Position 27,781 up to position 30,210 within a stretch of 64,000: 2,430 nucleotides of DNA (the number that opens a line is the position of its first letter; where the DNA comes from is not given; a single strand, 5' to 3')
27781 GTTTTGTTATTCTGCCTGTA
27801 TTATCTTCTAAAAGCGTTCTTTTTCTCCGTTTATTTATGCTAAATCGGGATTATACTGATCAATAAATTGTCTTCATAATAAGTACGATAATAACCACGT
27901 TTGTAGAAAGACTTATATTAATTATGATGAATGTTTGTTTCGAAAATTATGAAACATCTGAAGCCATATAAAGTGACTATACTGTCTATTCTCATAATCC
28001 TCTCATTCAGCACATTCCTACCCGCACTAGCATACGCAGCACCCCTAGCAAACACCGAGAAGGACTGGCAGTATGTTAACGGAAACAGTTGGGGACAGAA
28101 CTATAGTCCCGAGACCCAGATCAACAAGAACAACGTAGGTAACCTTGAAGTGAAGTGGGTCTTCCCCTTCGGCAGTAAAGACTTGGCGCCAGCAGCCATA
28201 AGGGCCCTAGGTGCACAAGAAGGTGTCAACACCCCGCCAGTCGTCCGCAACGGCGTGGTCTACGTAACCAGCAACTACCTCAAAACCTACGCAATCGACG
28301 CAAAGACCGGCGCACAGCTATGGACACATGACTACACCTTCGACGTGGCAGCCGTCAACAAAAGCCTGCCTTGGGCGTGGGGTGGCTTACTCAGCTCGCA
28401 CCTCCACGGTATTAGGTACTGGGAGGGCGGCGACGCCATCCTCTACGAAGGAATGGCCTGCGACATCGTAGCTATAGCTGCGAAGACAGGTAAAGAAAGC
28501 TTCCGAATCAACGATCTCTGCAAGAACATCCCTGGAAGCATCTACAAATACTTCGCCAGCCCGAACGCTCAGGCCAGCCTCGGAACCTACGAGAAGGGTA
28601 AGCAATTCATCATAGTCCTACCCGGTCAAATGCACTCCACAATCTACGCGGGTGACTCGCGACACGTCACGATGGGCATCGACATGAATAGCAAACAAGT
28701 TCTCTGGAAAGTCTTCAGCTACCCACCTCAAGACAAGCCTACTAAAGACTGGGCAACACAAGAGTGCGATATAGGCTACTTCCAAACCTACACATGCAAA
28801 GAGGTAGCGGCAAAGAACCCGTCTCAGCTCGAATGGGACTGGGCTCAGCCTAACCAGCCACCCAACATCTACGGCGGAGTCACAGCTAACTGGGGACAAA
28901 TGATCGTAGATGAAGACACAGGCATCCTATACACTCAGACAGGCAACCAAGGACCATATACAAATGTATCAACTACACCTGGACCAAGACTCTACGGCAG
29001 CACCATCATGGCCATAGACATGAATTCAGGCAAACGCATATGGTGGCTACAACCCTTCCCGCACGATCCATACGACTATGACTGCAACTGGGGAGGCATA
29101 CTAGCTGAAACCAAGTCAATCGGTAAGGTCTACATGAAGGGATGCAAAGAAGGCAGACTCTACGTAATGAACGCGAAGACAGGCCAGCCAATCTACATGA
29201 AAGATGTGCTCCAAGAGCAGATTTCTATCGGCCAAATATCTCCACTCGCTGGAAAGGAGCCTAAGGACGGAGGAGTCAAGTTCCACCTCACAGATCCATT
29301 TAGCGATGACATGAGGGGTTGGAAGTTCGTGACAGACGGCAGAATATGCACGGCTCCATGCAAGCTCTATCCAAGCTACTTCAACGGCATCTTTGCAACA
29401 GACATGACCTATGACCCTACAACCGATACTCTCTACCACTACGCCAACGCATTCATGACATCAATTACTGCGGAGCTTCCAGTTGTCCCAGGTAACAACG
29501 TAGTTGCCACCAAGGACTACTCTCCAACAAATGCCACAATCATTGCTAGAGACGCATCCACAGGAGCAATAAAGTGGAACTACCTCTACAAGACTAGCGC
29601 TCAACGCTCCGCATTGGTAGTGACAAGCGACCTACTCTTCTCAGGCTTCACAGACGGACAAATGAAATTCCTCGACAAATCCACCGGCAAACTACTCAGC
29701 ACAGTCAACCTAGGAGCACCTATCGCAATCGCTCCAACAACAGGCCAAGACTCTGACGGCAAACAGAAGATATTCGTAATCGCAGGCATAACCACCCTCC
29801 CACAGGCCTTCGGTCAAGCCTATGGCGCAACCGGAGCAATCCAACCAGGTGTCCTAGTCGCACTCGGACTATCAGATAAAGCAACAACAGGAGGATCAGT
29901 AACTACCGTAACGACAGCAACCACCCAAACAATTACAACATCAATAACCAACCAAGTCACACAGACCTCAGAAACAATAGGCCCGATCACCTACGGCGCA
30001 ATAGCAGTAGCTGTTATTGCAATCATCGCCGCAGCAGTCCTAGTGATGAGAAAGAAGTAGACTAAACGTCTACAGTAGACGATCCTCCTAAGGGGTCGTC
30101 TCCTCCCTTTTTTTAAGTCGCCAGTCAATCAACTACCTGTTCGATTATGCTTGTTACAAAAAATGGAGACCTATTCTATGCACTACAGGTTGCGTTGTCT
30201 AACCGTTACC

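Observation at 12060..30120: Tandem array of seven (plus one satellite) secreted PQQ-dehydrogenase-like beta-propeller genes in an archaeon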

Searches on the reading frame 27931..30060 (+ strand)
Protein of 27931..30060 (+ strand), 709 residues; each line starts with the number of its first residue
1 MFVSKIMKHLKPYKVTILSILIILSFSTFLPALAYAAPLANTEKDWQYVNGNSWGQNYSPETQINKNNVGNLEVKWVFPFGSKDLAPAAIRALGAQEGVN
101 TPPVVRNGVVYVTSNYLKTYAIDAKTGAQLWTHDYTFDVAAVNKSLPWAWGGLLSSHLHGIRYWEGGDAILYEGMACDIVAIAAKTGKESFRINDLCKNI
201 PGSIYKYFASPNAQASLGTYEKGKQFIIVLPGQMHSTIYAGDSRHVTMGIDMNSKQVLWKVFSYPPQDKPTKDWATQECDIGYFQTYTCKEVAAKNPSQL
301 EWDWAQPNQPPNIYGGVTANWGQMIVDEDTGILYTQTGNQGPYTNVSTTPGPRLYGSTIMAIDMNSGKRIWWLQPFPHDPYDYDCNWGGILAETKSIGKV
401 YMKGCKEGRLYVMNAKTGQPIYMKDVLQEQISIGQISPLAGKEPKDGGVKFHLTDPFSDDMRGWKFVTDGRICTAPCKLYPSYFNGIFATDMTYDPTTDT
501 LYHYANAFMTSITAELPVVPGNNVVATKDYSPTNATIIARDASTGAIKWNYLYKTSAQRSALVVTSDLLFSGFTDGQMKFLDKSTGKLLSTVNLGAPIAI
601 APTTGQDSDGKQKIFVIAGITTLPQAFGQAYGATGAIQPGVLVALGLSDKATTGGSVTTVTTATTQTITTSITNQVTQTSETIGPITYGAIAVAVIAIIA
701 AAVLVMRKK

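Call 4: search_protein_families(library=pfam, proteins=[window:27931-30060:+], max_evalue=0.01)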
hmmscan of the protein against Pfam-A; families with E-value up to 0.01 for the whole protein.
window:27931-30060:+ (709 aa): 3 families
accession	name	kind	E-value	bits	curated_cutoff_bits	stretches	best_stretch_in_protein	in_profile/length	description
PF01011.28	PQQ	-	3.6e-41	142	26.7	1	46-422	1-336/595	Glucose/ethanol/alcohol dehydrogenase, beta-propeller domain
PF13360.13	PQQ_2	-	6.1e-15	55.9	27.6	2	96-143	62-109/233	Outer membrane protein assembly factor BamB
PF13570.13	Beta-prop_ACSF4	-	6.4e-07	29.5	133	0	536-605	156-223/329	Beta-alanine-activating enzyme, beta-propeller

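Call 10: search_solved_structures(query=window:27949-30060:+, max_evalue=0.001, show_alignments=2)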
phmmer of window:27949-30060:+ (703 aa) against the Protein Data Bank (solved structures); distinct sequences matched with E-value up to 0.001: 28.
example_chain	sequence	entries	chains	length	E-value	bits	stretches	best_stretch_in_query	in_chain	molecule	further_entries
6zcv_A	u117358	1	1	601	2.2e-19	72.5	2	44-129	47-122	Quinoprotein ethanol dehydrogenase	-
6zcw_A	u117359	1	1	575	6.8e-19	70.9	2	47-129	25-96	Quinoprotein ethanol dehydrogenase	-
1flg_A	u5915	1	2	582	5.1e-18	68.1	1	41-130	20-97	PROTEIN (QUINOPROTEIN ETHANOL DEHYDROGENASE)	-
1kb0_A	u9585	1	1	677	1.1e-17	66.9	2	309-420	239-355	quinohemoprotein alcohol dehydrogenase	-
2d0v_A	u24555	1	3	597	1.3e-17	66.7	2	310-618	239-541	methanol dehydrogenase large subunit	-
1yiq_A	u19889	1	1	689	1e-16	63.7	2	309-635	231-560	Quinohemoprotein alcohol dehydrogenase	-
8gy2_A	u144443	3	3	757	1.4e-16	63.3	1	38-614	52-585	Alcohol dehydrogenase (quinone), dehydrogenase subunit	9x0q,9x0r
9m2c_A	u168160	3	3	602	3.4e-16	62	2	457-634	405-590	PQQ-binding-like beta-propeller repeat protein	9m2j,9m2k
4cvb_A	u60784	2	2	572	2.1e-15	59.4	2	311-622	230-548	ALCOHOL DEHYDROGENASE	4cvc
1kv9_A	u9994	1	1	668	2.7e-15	59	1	307-630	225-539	TYPE II QUINOHEMOPROTEIN ALCOHOL DEHYDROGENASE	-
7wmd_A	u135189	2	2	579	5.4e-15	58.1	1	311-634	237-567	PQQ-dependent alcohol dehydrogenase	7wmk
22vi_A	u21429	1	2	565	7.3e-14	54.3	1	311-630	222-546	Quinohemoprotein alcohol dehydrogenase ADH-IIG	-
6dam_A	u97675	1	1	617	1.1e-13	53.7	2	307-615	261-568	Lanthanide-dependent methanol dehydrogenase XoxF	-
4tqo_B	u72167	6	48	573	5.6e-13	51.4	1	310-618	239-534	Methanol dehydrogenase protein, large subunit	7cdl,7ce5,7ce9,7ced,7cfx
4mh1_A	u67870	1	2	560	1.3e-12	50.1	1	311-388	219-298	Sorbose dehydrogenase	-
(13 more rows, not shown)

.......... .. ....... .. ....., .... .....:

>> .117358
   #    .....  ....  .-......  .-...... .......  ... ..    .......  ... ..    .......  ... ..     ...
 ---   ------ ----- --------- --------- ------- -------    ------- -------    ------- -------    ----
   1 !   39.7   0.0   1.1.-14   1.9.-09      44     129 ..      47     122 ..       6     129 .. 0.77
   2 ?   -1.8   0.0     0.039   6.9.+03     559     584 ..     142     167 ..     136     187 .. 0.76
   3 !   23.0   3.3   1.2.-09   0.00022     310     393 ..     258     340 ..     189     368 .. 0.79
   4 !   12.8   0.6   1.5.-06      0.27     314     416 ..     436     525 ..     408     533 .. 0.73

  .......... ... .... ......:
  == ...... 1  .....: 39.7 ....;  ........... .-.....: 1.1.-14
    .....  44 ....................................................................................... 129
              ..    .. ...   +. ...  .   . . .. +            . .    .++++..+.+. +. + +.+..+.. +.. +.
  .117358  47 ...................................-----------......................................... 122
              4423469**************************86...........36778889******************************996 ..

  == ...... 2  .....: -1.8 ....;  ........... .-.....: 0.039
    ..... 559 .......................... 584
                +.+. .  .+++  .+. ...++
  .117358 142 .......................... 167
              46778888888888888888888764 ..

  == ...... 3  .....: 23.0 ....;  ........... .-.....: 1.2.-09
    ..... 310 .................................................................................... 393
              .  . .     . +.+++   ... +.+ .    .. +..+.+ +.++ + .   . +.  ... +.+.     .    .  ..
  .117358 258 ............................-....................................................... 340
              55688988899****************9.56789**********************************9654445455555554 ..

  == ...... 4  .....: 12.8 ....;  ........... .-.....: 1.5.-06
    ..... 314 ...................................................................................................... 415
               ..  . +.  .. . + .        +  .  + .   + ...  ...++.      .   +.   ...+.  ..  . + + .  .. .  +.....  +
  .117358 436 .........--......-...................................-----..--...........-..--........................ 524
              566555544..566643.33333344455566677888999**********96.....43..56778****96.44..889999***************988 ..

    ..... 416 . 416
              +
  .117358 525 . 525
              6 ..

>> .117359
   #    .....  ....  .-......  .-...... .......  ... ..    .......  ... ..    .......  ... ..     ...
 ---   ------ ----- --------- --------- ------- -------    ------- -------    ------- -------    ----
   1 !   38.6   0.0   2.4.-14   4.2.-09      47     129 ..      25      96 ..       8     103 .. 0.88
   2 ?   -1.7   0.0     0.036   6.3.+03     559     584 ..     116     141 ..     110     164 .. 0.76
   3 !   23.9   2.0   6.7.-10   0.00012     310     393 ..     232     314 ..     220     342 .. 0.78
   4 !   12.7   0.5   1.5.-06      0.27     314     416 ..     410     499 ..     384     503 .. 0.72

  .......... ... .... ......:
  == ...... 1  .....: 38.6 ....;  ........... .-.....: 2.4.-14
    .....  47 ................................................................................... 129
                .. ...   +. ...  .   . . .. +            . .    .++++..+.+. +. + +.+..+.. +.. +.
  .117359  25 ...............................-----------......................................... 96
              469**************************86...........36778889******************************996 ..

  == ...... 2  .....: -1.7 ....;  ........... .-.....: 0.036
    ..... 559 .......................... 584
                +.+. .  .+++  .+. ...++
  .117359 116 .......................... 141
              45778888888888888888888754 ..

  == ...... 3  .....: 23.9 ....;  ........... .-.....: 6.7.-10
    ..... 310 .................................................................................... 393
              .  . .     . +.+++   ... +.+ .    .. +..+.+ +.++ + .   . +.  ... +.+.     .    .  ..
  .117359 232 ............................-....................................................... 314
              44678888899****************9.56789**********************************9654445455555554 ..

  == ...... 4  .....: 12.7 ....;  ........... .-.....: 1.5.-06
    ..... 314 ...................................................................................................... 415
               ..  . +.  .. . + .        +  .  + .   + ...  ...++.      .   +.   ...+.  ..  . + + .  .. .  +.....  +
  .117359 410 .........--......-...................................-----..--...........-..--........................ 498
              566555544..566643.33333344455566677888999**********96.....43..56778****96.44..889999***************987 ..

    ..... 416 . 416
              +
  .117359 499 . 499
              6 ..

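Call 11: search_protein_families(library=ncbifam, proteins=[window:27949-30060:+], max_evalue=0.01)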
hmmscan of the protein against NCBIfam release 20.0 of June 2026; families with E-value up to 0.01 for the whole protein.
window:27949-30060:+ (703 aa): 7 families
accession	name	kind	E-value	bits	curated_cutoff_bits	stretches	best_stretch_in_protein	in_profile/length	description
TIGR03075.1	PQQ_enz_alc_DH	subfamily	6.3e-50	170.3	480.05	1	35-615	16-529/530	PQQ-dependent dehydrogenase, methanol/ethanol family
TIGR04528.1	acido_non_PQQ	subfamily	6.7e-37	127.4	650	3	310-422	202-317/493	acido-empty-quinoprotein group A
TIGR03074.1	PQQ_membr_DH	subfamily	1.4e-29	102.5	832.65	2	298-417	378-503/783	membrane-bound PQQ-dependent dehydrogenase, glucose/quinate/shikimate family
TIGR03300.1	assembly_YfgL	equivalog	4.7e-13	48.6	285.2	2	93-128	137-172/377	outer membrane protein assembly factor BamB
NF008351.0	PRK11138.1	equivalog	1.8e-09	36.6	423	0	96-131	64-99/394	outer membrane protein assembly factor BamB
NF050114.1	Rv3212_fam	equivalog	0.0058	15.9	150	0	507-545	64-97/393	Rv3212 family protein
TIGR04216.1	halo_surf_glyco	exception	0.0076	14.5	400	0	645-702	725-783/784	HVO_2072 family ArtA-dependent S-layer glycoprotein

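Call 34: predict_structure(alignment_id=A1)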
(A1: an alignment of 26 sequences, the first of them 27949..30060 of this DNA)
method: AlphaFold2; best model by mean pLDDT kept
length: 703 residues; sequences in the alignment: 26
mean_pLDDT: 73.6   pTM: 0.78
mean pLDDT of the five models: 73.6, 72.6, 72.2, 70.3, 69.9
residues with pLDDT >= 90: 179; 70-90: 271; 50-70: 148; < 50: 105
segments of 3 or more residues with pLDDT < 50: 1-4, 23-49, 144-147, 338-346, 618-621, 645-688, 694-696, 700-703
pLDDT, mean of each block of 10 residues (from residue 1): 47 62 39 31 38 83 94 87 75 83 89 94 94 79 54 77 87 92 91 62 62 88 74 66 91 78 59 84 85 60 63 71 88 57 45 89 87 67 85 91 92 94 92 88 80 63 72 80 86 91 84 75 78 95 85 81 88 94 91 85 90 61 51 86 57 29 28 31 41 47 37
secondary structure, 60 per line:
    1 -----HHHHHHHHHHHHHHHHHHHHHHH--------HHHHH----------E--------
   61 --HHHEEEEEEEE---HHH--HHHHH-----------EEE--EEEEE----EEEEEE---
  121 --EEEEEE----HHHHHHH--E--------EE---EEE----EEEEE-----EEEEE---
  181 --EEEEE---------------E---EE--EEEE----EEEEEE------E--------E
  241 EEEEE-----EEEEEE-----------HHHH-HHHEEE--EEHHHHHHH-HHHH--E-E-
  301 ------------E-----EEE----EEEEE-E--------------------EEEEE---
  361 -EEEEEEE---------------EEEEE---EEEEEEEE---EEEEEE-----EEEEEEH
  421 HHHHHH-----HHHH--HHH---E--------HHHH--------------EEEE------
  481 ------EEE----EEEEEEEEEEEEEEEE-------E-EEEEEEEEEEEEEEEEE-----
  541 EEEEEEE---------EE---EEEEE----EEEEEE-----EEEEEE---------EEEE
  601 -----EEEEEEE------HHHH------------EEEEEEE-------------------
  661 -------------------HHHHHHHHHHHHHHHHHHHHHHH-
elements in order (helices of 4 or more, strands of 3 or more residues): H6-28 H37-41 E66-73 H82-86 E98-100 E103-107 E112-117 E123-128 H133-139 E156-158 E163-167 E173-177 E183-187 E211-214 E219-224 E240-245 E251-256 H268-271 E276-278 H283-289 H291-294 E319-321 E326-330 E353-357 E362-368 E384-388 E392-399 E403-408 E414-419 H420-426 H432-435 H453-456 E471-474 E487-489 E494-509 E519-535 E541-547 E562-566 E571-576 E582-587 E597-600 E606-612 H619-622 E635-641 H680-702

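Call 36: fold_search(model_id=the predicted structure, library=pdb)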
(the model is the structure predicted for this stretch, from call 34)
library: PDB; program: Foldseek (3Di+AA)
matches with E <= 10: 1798; with E <= 0.001: 1556
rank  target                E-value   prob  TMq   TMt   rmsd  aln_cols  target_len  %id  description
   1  8gy2_A                5.7e-32  1.00  0.59  0.58   6.5       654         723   21  Cryo-EM Structure of Membrane-Bound Alcohol Dehydrogenase from Gluconobacter oxydans (released 2023-08-02)
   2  6oc5_A                9.9e-32  1.00  0.60  0.72   5.3       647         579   19  Lanthanide-dependent methanol dehydrogenase XoxF from Methylobacterium extorquens, in complex with Lanthanum (released 2020-05-13)
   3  1yiq                  1.9e-31  1.00  0.61  0.62   6.2       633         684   20  Molecular cloning and structural analysis of quinohemoprotein alcohol dehydrogenase ADHIIG from Pseudomonas putida HK5.  (released 2005-08-16)
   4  6dam                  2.7e-31  1.00  0.63  0.77   4.9       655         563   19  Crystal structure of lanthanide-dependent methanol dehydrogenase XoxF from Methylomicrobium buryatense 5G (released 2018-09-05)
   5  9m2c                  3.9e-31  1.00  0.61  0.75   5.8       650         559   20  Type I PQQ-dependent alcohol dehydrogenase (released 2026-03-04)
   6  1h4i_A                3.9e-31  1.00  0.60  0.69   5.9       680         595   19  Methylobacterium extorquens methanol dehydrogenase (released 2001-06-14)
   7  4cvb                  6.8e-31  1.00  0.61  0.75   5.5       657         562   19  Crystal structure of quinone-dependent alcohol dehydrogenase from Pseudogluconobacter saccharoketogenenes (released 2015-03-25)
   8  4tqo_A                9.0e-31  1.00  0.58  0.70   6.1       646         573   20  The crystal structure of methanol dehydrogenase from Methylococcus capsulatus (Bath) (released 2014-09-24)
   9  1h4j_A                1.1e-30  1.00  0.60  0.70   5.8       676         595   18  Methylobacterium extorquens methanol dehydrogenase D303E mutant (released 2001-08-23)
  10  2d0v_A                1.4e-30  1.00  0.59  0.69   6.0       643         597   21  Crystal structure of methanol dehydrogenase from Hyphomicrobium denitrificans (released 2006-08-09)
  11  1kv9                  1.6e-30  1.00  0.59  0.63  12.6       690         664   20  Structure at 1.9 A Resolution of a Quinohemoprotein Alcohol Dehydrogenase from Pseudomonas putida HK5 (released 2002-07-10)
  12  5xm3_A                2.2e-30  1.00  0.61  0.71   5.6       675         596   20  Crystal Structure of Methanol dehydrogenase from Methylophaga aminisulfidivorans (released 2018-03-21)
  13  9m2k                  2.8e-30  1.00  0.61  0.75   5.8       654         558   19  Type I PQQ-dependent alcohol dehydrogenase (released 2026-03-04)
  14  7wmk                  3.0e-30  1.00  0.59  0.73   6.4       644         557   20  PQQ-dependent alcohol dehydrogenase complexed with PQQ (released 2022-09-07)
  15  2d0v_I                3.5e-30  1.00  0.60  0.69   5.9       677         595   20  Crystal structure of methanol dehydrogenase from Hyphomicrobium denitrificans (released 2006-08-09)
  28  1flg_A                1.5e-27  1.00  0.59  0.71   7.0       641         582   19  CRYSTAL STRUCTURE OF THE QUINOPROTEIN ETHANOL DEHYDROGENASE FROM PSEUDOMONAS AERUGINOSA (released 2000-08-30)
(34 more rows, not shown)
